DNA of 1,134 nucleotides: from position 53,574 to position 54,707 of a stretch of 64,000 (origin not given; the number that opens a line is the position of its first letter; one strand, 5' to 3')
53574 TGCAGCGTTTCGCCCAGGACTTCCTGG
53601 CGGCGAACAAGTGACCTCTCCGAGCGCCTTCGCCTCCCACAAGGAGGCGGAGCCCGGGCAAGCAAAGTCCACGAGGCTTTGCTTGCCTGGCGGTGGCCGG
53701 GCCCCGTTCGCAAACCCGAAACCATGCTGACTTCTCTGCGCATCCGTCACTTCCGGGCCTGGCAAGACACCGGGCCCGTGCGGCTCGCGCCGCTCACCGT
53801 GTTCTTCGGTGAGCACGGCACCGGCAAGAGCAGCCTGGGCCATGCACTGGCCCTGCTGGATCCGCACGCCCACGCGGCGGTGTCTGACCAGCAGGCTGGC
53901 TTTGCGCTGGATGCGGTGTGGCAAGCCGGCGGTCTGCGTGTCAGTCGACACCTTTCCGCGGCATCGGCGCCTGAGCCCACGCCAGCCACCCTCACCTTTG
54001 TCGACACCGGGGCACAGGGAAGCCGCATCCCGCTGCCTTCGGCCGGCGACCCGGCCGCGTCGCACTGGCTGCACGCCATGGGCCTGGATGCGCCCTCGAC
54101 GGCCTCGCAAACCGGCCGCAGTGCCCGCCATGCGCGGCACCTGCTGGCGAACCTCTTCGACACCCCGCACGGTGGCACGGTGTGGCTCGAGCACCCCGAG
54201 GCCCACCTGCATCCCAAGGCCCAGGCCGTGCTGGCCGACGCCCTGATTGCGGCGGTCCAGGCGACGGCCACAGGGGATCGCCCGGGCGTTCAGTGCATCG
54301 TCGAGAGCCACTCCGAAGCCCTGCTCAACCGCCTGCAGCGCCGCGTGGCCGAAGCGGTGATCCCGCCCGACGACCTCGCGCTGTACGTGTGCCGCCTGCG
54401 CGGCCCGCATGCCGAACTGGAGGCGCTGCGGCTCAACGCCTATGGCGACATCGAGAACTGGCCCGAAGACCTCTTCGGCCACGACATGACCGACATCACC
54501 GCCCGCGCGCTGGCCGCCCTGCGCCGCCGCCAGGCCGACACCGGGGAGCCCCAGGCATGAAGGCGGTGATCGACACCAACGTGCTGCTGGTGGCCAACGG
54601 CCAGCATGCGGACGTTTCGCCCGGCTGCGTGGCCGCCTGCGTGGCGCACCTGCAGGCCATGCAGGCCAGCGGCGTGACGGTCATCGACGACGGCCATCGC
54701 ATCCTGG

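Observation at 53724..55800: Candidate new RNA cut-and-repair conflict system: ATPase + PIN nuclease + RNA ligase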

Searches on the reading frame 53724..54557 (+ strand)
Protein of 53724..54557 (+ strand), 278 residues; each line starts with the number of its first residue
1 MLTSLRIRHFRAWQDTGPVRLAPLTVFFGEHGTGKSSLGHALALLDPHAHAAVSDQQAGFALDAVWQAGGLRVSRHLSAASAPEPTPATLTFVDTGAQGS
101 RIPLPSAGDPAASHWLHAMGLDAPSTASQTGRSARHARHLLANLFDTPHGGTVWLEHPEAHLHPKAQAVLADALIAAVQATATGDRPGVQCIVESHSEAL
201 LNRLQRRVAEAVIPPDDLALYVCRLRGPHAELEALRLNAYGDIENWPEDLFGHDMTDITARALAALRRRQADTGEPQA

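Call 3: search_protein_families(library=pfam, proteins=[window:53724-54557:+], max_evalue=1)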
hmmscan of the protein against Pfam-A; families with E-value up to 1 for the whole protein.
window:53724-54557:+ (278 aa): 8 families
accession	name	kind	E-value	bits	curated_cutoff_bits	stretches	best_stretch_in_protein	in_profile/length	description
PF13175.12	AAA_15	-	4.5e-13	50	32.1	2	154-199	333-372/374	AAA ATPase domain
PF13304.12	AAA_21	-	7.2e-10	39.8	27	1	140-202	248-304/304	AAA domain, putative AbiEii toxin, Type IV TA system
PF12476.13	DUF3696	-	2e-05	25.2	22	1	213-252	1-43/52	Protein of unknown function (DUF3696)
PF13476.12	AAA_23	-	0.0067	17.5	27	1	4-43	1-40/201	AAA domain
PF02463.25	SMC_N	-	0.07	13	40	1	1-42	1-44/220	RecF/RecN/SMC N terminal domain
PF11398.14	DUF2813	-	0.074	12.9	21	0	19-48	19-48/372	Protein of unknown function (DUF2813)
PF13401.12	AAA_22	-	0.17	12.6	27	1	22-49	5-32/130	AAA domain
PF13191.12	AAA_16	-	0.37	11.7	32.6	0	24-187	26-133/167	AAA ATPase domain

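Call 4: search_protein_families(library=padloc, proteins=[window:53724-54557:+], max_evalue=1)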
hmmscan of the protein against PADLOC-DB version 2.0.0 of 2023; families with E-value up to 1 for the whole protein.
window:53724-54557:+ (278 aa): 91 families (the best 25 are shown)
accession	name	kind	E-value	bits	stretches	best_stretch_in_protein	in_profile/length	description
PDLC04148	HEC-03B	-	1.7e-41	140.7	2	143-271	332-454/458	-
PDLC04707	PDC-M55A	-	1.9e-31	107.5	2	155-270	309-418/421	-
PDLC03878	NsnB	-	8.5e-29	99.4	2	144-253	231-334/345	-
PDLC02979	AriA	-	9.1e-14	50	2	154-200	332-372/373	-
PDLC04178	HEC-01A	-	4.2e-13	47.1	2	141-205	276-335/399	-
PDLC04184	HEC-01A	-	3.2e-11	40.9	2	1-54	1-53/464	-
PDLC02980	AriA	-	3.5e-10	38.3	2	141-202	249-304/304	-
PDLC04177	HEC-01A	-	1.6e-09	35.3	2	140-212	287-351/393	-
PDLC04182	HEC-01A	-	5.9e-09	33.4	2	2-46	4-55/406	-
PDLC00071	GajA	-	1.2e-08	32.3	1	155-200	279-321/588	AAA ATPase domain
PDLC04393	PDC-M07A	-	1.4e-08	32.2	2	1-50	1-49/435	-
PDLC00073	GajA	-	1.5e-08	32.1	2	155-200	281-332/589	AAA ATPase domain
PDLC04179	HEC-01A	-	2.4e-08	31.5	2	1-46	1-45/459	-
PDLC00096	GajA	-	4.5e-08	30.3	1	154-200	293-336/630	AAA ATPase domain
PDLC04176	HEC-01A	-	1.5e-07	29.1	2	3-53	4-54/371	-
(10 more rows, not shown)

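Call 5: search_protein_families(library=ncbifam, proteins=[window:53724-54557:+], max_evalue=1)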
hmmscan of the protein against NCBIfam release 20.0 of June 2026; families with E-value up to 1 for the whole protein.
window:53724-54557:+ (278 aa): 5 families
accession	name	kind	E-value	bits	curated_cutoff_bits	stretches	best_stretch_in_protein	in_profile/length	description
NF041760.1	PtuA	equivalog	0.0033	16.4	500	1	2-45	52-95/524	retron Ec78 anti-phage system effector ATPase PtuA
NF047739.1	antiphage_MADS3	equivalog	0.0037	16.5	420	1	1-46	1-45/427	methylation-associated defense system AAA family ATPase MAD3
NF053563.1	Rkd4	equivalog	0.0075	14.4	860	1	3-41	4-42/747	arcadin-4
TIGR00611.2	recf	equivalog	0.057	12.6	172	1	2-44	1-43/339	DNA replication/repair protein RecF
TIGR00634.1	recN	equivalog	0.24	10.3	407.85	1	1-45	1-45/563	DNA repair protein RecN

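Call 85: find_homologous_proteins(query=window:53724-54557:+)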
Query window:53724-54557:+ (278 aa): 1274 proteins with E <= 0.001 among 8000 candidates; the best 120 are listed.
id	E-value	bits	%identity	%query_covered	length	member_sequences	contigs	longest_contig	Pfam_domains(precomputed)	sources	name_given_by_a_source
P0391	5.7e-174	595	97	100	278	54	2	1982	PF13175.13,PF13304.13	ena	-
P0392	2.9e-149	514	85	100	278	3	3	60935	PF13175.13,PF13304.13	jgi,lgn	jgi:predicted ATPase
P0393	4.9e-96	339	65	100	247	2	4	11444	PF13175.13,PF13304.13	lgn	-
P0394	7.3e-87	309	59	99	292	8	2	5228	PF13175.13,PF13304.13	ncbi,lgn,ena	-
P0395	6.2e-86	306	58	93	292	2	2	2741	PF12476.14,PF13175.13,PF13304.13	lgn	-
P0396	5.3e-78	280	53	99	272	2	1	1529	PF12476.14,PF13175.13,PF13304.13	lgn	-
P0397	1.3e-75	273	57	98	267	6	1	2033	PF13175.13,PF13304.13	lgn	-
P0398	8.2e-75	270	58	98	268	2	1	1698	PF12476.14,PF13175.13,PF13304.13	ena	-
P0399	1.4e-73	266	54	98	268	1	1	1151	PF12476.14,PF13175.13,PF13304.13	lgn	-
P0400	8.4e-71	257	51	100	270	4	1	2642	PF12476.14,PF13175.13,PF13304.13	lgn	-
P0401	2.0e-68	249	51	98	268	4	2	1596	PF13175.13,PF13304.13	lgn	-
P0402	1.8e-60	223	49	98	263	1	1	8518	PF13175.13,PF13304.13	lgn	-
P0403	1.9e-58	216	56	49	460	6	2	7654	PF12476.14,PF13175.13,PF13304.13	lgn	-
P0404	2.0e-58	216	45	99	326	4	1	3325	PF13175.13,PF13304.13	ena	-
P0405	5.3e-58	215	55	48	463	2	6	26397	PF12476.14,PF13175.13,PF13304.13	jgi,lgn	jgi:predicted ATPase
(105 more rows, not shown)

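Call 86: find_encoding_contigs(protein=P0393, flank=5000, max_places=3)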
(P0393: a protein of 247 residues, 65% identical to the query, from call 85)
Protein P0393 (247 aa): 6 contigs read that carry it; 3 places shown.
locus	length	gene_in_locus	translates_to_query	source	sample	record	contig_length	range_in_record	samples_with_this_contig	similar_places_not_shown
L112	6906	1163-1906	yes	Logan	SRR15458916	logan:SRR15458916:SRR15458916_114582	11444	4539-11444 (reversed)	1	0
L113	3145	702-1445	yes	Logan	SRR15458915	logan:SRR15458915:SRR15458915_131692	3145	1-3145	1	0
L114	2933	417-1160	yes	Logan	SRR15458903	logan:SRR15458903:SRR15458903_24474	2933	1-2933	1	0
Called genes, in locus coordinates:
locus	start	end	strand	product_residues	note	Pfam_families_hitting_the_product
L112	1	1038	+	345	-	?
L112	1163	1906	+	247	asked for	PF13304:AAA_21, PF13175:AAA_15 (weak)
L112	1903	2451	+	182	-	-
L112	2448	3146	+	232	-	PF09414:RNA_ligase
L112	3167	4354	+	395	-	PF04303:PrpF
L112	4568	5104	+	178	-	-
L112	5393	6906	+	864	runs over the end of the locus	PF11791:Aconitase_B_N, PF06434:Aconitase_2_N, PF00330:Aconitase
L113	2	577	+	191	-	?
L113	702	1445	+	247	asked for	PF13304:AAA_21, PF13175:AAA_15 (weak)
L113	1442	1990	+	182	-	-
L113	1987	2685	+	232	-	PF09414:RNA_ligase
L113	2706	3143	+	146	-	?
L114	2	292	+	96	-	?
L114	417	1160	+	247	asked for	PF13304:AAA_21, PF13175:AAA_15 (weak)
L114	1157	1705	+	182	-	-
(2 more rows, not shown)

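Call 87: find_encoding_contigs(protein=P0394, flank=5000, max_places=3)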
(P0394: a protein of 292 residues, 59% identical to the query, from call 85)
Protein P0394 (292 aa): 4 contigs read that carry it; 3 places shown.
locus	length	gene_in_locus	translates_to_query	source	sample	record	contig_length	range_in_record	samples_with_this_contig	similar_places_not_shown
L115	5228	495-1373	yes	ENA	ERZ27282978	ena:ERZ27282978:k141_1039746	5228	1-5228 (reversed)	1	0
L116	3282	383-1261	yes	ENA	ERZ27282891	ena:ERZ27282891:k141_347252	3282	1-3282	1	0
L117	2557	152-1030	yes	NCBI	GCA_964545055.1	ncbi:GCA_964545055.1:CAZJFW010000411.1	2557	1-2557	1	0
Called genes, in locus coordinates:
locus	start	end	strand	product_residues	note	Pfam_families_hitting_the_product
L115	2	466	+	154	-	?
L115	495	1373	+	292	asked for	PF13304:AAA_21 (weak), PF13175:AAA_15 (weak)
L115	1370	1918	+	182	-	-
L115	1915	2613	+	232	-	PF09414:RNA_ligase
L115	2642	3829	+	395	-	PF04303:PrpF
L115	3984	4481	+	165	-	-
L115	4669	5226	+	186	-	?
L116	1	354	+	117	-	?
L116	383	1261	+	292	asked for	PF13304:AAA_21 (weak), PF13175:AAA_15 (weak)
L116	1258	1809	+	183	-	-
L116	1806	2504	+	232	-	PF09414:RNA_ligase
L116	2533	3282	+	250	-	?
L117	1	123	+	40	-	?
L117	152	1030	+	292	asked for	PF13304:AAA_21 (weak), PF13175:AAA_15 (weak)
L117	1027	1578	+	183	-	-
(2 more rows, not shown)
